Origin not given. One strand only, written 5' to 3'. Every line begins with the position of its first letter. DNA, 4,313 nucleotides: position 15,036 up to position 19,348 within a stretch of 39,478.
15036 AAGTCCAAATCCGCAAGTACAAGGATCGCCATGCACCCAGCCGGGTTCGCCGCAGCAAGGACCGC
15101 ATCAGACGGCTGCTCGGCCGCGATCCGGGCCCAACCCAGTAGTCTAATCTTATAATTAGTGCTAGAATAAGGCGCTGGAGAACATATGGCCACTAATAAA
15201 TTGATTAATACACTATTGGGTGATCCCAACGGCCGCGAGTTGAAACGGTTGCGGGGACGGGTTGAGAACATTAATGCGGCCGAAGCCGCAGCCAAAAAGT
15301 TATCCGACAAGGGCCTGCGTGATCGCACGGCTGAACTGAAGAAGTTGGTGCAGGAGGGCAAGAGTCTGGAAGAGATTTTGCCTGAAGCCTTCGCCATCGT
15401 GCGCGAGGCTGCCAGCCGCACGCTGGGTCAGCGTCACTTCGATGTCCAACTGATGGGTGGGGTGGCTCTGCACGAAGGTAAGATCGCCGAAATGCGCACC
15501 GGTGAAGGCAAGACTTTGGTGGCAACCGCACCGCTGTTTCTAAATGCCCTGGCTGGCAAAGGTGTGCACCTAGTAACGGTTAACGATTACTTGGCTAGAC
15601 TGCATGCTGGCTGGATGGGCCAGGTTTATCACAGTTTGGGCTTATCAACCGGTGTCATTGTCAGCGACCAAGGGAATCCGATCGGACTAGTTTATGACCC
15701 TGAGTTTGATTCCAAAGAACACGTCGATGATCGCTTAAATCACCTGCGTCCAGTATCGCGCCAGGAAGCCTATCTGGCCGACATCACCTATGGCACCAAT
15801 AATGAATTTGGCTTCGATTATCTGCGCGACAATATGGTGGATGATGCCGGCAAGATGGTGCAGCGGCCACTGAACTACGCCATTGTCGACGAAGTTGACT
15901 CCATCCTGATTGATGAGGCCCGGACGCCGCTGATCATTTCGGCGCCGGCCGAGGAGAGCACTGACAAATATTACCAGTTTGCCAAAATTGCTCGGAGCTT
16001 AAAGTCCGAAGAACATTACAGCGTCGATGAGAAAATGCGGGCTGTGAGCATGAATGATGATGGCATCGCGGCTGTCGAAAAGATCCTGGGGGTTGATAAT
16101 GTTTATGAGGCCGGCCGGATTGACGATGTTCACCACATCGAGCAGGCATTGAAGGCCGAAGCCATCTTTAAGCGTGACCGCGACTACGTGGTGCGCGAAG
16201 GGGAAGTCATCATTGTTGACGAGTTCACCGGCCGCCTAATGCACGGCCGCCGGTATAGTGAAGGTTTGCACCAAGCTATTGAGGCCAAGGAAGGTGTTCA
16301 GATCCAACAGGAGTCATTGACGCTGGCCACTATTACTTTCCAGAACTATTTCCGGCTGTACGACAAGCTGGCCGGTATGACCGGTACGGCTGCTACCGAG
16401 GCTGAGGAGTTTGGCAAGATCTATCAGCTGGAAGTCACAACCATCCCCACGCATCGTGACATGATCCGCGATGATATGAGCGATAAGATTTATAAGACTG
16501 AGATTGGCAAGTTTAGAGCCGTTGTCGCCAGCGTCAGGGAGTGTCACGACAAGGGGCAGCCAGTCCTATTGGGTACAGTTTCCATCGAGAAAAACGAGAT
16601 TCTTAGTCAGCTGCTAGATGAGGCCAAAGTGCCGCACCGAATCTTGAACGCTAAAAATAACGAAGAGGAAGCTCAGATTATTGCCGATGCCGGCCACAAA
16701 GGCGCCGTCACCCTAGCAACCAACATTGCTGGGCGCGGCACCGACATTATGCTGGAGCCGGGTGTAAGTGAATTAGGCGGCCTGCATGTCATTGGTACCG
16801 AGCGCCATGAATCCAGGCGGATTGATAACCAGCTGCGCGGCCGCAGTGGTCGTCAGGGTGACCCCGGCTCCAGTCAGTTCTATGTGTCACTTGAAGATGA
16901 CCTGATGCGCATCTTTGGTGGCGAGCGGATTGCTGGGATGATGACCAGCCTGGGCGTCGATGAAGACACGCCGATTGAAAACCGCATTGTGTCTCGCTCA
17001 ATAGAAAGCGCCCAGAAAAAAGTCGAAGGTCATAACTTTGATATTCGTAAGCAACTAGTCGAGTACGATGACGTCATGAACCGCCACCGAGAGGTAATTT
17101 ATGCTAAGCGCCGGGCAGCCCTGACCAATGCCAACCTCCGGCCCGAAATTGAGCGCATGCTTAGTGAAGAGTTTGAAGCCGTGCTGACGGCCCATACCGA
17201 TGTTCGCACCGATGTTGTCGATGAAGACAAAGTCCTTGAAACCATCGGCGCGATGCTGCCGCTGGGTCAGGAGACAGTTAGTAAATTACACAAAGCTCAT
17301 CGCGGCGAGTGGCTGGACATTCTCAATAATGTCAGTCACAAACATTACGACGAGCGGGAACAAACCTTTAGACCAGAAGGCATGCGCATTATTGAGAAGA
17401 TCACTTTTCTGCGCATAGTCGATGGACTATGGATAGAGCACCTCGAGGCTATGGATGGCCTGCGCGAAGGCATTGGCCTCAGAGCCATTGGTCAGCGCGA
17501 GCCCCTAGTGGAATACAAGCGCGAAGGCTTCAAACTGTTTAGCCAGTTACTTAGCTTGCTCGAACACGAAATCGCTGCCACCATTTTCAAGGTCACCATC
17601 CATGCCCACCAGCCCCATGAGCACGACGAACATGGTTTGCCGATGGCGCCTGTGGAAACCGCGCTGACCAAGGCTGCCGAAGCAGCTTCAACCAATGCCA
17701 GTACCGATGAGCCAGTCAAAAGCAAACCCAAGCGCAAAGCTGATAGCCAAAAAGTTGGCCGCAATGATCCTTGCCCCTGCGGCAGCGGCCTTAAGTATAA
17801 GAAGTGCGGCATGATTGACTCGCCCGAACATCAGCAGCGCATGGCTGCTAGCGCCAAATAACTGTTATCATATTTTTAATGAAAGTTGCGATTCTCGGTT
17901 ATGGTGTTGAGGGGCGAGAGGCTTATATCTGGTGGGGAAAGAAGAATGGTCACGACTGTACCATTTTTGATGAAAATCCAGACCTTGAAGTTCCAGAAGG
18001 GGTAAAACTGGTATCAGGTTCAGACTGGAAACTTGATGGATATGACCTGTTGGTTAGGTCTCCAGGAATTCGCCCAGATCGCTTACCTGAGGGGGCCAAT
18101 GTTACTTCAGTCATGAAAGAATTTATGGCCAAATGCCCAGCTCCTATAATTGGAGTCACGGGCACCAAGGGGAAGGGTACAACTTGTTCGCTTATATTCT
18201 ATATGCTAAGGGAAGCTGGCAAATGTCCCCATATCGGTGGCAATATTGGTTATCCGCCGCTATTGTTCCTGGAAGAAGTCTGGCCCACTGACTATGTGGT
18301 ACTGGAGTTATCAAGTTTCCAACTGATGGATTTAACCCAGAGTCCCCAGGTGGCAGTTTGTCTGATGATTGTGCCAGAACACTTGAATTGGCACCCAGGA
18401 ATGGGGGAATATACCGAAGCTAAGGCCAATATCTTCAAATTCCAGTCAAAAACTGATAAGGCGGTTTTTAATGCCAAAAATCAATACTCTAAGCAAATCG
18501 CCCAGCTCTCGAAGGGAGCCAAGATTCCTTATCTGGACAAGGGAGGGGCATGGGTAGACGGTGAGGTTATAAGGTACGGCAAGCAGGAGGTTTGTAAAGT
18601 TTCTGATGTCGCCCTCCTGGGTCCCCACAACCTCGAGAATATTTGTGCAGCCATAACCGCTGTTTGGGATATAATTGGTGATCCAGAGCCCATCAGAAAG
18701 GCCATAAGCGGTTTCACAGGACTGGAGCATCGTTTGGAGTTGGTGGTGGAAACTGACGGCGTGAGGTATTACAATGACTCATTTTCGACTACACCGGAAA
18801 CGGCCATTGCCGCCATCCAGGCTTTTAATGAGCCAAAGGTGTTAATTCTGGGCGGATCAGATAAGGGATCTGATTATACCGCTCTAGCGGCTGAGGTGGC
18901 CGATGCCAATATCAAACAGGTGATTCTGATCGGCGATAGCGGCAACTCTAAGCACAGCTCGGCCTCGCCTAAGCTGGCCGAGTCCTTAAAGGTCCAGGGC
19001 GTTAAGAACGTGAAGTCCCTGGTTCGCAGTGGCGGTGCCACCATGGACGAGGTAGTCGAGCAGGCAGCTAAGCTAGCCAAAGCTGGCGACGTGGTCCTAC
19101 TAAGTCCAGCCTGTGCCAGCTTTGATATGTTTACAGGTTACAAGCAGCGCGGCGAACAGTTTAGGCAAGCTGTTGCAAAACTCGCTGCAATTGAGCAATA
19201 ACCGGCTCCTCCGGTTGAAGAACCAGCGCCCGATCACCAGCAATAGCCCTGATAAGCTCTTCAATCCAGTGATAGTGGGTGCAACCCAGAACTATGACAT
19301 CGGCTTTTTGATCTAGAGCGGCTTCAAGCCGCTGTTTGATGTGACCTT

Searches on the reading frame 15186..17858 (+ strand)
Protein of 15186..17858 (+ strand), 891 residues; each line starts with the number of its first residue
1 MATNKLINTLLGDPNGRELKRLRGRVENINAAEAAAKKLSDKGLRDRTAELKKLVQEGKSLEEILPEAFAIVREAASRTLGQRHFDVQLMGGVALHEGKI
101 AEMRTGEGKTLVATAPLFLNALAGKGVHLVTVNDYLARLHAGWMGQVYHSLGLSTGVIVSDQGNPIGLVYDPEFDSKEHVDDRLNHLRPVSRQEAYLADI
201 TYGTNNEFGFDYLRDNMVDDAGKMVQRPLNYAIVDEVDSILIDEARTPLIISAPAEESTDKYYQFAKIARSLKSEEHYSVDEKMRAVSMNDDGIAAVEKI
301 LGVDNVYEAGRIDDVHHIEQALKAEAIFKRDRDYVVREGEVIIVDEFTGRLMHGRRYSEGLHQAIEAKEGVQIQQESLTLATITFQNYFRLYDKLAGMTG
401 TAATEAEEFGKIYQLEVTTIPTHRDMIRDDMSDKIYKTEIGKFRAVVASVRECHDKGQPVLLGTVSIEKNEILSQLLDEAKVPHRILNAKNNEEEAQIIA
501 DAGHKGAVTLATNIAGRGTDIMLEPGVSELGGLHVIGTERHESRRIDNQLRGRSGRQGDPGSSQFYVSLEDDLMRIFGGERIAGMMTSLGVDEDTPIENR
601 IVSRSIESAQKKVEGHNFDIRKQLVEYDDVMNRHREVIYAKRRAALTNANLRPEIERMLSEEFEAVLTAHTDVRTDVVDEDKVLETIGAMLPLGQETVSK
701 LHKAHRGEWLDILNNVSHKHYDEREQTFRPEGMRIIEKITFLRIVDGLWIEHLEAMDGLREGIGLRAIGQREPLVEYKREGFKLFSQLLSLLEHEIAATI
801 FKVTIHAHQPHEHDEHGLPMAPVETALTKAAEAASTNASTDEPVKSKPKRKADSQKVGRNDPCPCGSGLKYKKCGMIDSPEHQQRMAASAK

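Call 86: search_protein_families(library=pfam, proteins=[window:15186-17858:+], max_evalue=0.001)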
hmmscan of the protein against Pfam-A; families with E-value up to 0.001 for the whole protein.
window:15186-17858:+ (891 aa): 5 families
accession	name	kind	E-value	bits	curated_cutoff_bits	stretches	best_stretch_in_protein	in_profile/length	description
PF07517.20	SecA_DEAD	-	5.2e-123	410.4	24.6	1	9-409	3-289/290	SecA DEAD-like domain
PF21090.3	P-loop_SecA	-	1.3e-77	260.4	27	2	426-524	2-100/205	SecA P-loop domain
PF07516.18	SecA_SW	-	7.8e-58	196.3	26.7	1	596-803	1-199/200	SecA Wing and Scaffold domain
PF01043.26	SecA_PP_bind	-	4.6e-42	143.5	23.5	1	258-366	2-110/110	SecA preprotein cross-linking domain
PF02810.21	SEC-C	-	4.5e-08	33.2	20.4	1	859-874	1-16/19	SEC-C motif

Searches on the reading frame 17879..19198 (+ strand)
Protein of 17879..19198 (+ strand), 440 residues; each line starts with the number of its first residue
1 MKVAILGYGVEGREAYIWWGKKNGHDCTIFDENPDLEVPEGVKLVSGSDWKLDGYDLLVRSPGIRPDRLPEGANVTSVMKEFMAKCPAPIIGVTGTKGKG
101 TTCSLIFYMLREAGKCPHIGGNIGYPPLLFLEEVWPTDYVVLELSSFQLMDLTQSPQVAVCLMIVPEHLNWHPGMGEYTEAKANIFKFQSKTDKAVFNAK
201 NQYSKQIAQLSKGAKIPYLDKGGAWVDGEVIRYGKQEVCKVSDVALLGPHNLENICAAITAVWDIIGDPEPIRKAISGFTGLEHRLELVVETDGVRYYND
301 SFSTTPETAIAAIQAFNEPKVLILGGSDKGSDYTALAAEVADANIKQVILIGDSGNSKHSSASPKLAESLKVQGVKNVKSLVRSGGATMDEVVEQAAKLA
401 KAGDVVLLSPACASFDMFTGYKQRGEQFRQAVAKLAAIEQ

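Call 100: list_cluster_members(proteins=[window:17879-19198:+, window:15186-17858:+, window:13491-14765:+, window:21137-21676:+])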
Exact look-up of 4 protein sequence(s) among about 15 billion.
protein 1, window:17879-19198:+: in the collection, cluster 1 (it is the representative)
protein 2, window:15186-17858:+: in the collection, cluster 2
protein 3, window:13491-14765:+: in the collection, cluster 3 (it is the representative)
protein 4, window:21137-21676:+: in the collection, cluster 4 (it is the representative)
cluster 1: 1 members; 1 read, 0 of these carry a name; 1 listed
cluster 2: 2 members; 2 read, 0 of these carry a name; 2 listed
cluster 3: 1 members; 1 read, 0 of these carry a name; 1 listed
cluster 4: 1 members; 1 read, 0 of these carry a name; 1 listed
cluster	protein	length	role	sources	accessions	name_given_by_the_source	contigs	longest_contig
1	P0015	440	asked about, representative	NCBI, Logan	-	-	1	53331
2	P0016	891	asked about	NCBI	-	-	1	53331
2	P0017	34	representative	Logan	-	-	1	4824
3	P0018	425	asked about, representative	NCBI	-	-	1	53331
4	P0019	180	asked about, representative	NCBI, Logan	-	-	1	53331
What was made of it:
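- Tried and rejected: Exact look-ups of window proteins returned no names, so the organism could not be identified (call 100).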
